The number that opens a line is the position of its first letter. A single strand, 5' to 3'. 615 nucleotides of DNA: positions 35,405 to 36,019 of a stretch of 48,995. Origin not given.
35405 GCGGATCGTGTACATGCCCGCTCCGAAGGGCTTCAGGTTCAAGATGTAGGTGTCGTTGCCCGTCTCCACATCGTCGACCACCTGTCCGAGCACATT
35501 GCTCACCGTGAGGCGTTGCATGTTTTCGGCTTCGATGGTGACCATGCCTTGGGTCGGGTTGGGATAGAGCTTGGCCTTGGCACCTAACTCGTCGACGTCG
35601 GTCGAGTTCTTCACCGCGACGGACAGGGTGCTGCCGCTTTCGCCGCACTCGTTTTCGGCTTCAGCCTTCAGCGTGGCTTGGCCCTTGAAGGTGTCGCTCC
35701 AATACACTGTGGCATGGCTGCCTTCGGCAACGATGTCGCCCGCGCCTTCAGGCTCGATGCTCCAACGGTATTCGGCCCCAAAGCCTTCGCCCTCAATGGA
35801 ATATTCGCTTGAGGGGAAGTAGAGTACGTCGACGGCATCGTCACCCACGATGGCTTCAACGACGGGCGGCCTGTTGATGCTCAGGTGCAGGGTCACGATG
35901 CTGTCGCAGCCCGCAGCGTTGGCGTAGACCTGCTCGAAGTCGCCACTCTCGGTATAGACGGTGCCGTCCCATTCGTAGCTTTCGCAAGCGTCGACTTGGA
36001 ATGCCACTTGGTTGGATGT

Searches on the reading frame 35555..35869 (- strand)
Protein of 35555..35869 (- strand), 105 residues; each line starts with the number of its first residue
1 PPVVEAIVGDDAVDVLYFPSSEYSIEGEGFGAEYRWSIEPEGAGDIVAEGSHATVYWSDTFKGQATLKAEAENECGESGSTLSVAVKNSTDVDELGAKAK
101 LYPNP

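Call 47: search_protein_families(library=pfam, proteins=[window:35555-35869:-], max_evalue=1)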
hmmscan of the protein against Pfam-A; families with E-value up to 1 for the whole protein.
seq(105 aa): 1 family
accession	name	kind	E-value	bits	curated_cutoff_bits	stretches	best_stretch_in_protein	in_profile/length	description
PF19408.5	PKD_6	-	0.00079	20.2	25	1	22-86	22-82/82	PKD-like domain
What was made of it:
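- On PKD-like domain PKD_6 (PF19408): The positionally equivalent domain of C25 peptidase 35354-40117 scores 20.2 bits (E 8e-4), below the cut-off (call 47).
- Closest known: PKD-like domain family PKD_6. Different: The C25 pre-CTD domains match PKD_6 only below the gathering score (20 bits against 25, call 47).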
